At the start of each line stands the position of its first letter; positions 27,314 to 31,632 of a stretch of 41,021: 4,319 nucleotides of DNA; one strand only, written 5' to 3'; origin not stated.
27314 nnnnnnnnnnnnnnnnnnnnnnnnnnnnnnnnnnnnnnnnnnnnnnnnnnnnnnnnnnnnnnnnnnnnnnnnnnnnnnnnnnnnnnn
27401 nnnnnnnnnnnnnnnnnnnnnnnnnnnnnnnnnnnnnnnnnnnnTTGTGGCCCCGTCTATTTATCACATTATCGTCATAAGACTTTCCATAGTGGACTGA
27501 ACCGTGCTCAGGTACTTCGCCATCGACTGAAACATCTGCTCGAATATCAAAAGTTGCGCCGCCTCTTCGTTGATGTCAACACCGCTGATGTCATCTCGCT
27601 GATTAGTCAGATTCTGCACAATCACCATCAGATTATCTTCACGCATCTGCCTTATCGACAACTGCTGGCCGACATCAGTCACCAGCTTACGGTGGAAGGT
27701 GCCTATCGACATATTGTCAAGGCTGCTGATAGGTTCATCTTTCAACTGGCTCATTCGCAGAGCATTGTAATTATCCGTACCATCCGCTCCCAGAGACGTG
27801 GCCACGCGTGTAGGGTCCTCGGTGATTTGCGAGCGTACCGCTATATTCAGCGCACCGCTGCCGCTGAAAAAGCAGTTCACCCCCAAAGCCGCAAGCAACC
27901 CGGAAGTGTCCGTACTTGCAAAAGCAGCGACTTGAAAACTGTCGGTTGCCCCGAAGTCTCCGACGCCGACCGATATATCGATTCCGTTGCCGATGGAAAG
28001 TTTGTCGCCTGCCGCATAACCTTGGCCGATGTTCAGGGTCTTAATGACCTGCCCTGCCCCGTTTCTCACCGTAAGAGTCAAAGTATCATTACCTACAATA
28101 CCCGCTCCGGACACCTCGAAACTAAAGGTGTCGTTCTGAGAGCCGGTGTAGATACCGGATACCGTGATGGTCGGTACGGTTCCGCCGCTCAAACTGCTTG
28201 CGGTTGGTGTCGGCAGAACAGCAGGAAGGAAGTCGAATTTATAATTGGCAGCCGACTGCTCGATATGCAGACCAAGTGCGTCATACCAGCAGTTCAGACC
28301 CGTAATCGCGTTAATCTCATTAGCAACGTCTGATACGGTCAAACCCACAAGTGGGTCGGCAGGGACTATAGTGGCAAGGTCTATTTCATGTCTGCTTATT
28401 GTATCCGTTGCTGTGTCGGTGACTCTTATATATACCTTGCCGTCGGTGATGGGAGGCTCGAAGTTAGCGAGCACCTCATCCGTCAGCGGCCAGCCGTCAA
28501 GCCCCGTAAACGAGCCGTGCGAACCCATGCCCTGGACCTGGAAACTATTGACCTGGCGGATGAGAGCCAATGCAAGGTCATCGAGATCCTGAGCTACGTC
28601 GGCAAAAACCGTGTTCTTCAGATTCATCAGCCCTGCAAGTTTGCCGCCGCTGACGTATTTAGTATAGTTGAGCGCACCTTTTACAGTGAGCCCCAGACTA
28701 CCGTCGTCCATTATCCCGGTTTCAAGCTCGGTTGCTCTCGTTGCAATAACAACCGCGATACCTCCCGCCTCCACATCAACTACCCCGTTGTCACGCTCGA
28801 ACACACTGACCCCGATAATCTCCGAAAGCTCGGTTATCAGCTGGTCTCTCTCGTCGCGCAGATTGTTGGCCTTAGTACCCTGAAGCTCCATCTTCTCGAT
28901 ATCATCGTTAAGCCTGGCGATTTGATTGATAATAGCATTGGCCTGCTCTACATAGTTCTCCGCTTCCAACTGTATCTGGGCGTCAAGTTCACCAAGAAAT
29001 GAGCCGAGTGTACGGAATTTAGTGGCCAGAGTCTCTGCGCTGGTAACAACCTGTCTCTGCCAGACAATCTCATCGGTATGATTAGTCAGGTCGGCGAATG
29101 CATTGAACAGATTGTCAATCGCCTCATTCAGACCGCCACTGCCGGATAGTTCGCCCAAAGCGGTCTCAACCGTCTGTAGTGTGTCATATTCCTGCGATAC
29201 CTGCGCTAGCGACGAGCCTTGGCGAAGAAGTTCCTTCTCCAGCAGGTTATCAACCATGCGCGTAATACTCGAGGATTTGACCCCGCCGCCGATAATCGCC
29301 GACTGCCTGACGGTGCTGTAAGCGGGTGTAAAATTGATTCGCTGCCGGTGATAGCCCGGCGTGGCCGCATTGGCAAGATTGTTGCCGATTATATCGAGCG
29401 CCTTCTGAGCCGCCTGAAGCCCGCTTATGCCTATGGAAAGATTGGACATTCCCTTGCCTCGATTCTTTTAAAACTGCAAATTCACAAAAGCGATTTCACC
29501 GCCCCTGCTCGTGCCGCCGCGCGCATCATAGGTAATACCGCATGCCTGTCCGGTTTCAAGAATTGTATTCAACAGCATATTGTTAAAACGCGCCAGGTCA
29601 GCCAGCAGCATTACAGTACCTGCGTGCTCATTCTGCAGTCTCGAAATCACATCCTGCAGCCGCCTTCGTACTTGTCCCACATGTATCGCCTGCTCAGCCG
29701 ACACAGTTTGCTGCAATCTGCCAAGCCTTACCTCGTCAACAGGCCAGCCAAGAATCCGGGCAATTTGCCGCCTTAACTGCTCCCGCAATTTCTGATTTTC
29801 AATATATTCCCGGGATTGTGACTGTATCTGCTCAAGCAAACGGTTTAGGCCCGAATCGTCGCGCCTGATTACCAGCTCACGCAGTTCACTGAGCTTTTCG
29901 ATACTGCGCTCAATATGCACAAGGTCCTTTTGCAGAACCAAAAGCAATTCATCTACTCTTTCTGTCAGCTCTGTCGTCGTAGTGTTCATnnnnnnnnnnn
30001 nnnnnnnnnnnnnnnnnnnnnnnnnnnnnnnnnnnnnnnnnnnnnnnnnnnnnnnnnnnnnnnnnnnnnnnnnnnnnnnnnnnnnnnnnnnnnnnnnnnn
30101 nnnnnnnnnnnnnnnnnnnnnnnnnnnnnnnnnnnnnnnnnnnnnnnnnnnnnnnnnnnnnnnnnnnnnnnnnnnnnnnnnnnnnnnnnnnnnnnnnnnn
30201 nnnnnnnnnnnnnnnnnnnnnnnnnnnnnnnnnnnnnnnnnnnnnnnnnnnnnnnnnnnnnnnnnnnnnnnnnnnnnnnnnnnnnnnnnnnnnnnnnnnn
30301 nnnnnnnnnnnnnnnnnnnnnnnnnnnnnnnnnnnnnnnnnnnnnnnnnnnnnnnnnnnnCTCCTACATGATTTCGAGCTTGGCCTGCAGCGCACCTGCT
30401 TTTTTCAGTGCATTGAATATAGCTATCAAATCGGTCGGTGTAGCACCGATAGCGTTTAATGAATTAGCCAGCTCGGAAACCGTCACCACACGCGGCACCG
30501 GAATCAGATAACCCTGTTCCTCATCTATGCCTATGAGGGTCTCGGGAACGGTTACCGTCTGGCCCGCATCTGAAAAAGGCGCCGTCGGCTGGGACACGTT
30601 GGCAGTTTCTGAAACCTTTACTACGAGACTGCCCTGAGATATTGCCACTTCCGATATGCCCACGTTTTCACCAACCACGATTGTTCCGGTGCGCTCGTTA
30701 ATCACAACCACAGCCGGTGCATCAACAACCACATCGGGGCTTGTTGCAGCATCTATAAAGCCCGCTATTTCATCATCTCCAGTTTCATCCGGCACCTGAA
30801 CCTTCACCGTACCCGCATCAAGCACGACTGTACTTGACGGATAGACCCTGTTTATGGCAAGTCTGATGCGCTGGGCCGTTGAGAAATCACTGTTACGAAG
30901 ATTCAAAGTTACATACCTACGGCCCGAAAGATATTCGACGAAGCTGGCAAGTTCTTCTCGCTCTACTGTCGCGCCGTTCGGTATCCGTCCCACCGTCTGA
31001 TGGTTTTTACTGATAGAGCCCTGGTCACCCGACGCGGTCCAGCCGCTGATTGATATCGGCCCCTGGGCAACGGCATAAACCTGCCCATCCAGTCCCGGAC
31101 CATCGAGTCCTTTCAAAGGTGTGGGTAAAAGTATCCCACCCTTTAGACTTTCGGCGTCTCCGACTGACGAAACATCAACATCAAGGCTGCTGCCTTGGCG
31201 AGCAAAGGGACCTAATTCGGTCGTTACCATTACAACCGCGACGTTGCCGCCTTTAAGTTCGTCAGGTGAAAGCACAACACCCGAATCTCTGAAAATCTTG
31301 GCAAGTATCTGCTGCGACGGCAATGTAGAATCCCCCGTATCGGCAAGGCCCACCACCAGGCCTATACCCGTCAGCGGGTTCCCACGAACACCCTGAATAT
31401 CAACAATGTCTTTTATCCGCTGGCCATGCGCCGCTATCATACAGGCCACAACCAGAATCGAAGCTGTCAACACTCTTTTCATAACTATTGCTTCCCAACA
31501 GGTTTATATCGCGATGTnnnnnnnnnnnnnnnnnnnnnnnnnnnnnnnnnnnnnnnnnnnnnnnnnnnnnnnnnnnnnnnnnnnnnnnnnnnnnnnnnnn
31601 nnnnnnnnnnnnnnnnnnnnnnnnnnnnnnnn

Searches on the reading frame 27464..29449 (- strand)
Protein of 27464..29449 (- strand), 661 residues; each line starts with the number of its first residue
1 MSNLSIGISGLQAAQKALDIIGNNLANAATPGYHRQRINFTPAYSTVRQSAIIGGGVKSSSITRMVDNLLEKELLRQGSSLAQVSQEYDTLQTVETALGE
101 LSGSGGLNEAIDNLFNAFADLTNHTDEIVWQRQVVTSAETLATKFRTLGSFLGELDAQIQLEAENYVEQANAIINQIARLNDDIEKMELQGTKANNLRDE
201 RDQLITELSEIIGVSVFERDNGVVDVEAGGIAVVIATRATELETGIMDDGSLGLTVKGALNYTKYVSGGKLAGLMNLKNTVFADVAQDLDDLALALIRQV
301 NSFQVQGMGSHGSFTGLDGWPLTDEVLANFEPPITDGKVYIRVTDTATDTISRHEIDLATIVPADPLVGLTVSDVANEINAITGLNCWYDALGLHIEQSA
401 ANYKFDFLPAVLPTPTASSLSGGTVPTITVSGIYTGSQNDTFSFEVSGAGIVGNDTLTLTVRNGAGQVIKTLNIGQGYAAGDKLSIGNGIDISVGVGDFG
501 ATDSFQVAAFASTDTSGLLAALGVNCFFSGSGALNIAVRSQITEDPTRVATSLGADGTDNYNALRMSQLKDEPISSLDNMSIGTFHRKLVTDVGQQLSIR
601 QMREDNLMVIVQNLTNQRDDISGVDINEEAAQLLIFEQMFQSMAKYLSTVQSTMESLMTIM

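Call 6: search_protein_families(library=ncbifam, proteins=[window:27464-29449:-], max_evalue=0.00001)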
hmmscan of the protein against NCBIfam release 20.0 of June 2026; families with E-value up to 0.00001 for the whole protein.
window:27464-29449:- (661 aa): 13 families
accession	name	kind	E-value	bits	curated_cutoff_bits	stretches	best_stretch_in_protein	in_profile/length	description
TIGR02492.1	flgK_ends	equivalog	7.2e-84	282.6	170.75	2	4-322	3-321/437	flagellar hook-associated protein FlgK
NF004238.1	PRK05682.1-1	equivalog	2.8e-13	50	400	1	5-65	4-66/414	flagellar hook protein FlgE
TIGR03506.1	FlgEFG_subfam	subfamily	6e-12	45.9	70.25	1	4-63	3-63/351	flagellar hook-basal body complex protein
NF004241.1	PRK05682.1-5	equivalog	7.6e-11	41.8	469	1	4-41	5-42/446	flagellar hook protein FlgE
NF009278.1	PRK12636.1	equivalog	1.5e-08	34.5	350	1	5-49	6-50/263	flagellar basal body rod protein FlgG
TIGR01396.1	FlgB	equivalog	2e-08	34.5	59.05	0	10-42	11-43/131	flagellar basal body rod protein FlgB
NF005286.1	PRK06803.1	equivalog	5.8e-08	32.3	467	1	4-67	3-61/402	flagellar hook protein FlgE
NF004240.1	PRK05682.1-4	equivalog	1e-07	31.6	472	1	5-63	4-65/443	flagellar hook protein FlgE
TIGR02488.1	flgG_G_neg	equivalog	5.3e-07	29.4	252.75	1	4-50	2-49/259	flagellar basal-body rod protein FlgG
NF009275.1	PRK12632.1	equivalog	9.4e-07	29.3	170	1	2-49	6-53/130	flagellar basal body rod protein FlgC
TIGR02490.1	flgF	equivalog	2.7e-06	27.1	178.5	1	6-44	3-41/218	flagellar basal-body rod protein FlgF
NF009279.0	PRK12637.1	equivalog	2.9e-06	26.2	663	1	6-64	5-59/473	flagellar hook protein FlgE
TIGR02489.1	flgE_epsilon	equivalog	8.8e-06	24.5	412.85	1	3-51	4-52/719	flagellar hook protein FlgE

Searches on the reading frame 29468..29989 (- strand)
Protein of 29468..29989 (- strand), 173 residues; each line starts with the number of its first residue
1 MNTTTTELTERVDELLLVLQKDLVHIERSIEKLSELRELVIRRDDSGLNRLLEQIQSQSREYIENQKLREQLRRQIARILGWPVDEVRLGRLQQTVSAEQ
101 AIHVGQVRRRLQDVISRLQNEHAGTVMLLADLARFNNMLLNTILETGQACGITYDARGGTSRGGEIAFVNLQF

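Call 6: search_protein_families(library=ncbifam, proteins=[window:29468-29989:-], max_evalue=0.00001)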
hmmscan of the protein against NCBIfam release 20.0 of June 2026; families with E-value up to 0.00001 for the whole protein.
window:29468-29989:- (173 aa): 0 families

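Call 12: search_protein_families(library=pfam, proteins=[window:29468-29989:-], max_evalue=0.0001)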
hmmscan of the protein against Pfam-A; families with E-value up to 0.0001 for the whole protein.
window:29468-29989:- (173 aa): 1 family
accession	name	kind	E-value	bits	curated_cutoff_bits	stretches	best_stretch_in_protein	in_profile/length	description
PF05130.17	FlgN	-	4.3e-09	37.4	30.5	1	12-161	3-146/147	FlgN protein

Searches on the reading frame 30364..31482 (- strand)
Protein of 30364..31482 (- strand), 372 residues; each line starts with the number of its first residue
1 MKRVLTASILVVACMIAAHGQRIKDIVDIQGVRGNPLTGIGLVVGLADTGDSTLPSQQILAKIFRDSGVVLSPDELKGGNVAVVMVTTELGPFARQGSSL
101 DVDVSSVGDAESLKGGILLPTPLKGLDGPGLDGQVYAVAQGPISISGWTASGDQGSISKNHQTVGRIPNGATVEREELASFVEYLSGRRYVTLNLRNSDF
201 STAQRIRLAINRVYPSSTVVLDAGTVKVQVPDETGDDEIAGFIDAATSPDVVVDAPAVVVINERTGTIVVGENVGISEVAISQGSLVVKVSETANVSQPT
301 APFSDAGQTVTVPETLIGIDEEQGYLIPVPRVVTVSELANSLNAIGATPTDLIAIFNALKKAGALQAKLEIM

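Call 6: search_protein_families(library=ncbifam, proteins=[window:30364-31482:-], max_evalue=0.00001)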
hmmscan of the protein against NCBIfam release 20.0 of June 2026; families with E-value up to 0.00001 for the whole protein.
window:30364-31482:- (372 aa): 3 families
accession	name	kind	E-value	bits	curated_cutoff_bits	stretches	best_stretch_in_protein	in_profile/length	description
NF003676.1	PRK05303.1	subfamily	1e-106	356.8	300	1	23-372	1-344/344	flagellar basal body P-ring protein FlgI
NF009430.1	PRK12789.1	equivalog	3.6e-83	279.3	557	1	18-370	3-348/350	flagellar basal body P-ring protein FlgI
NF009348.0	PRK12706.1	equivalog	9.2e-16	58.2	444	1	22-145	41-159/328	flagellar basal body P-ring protein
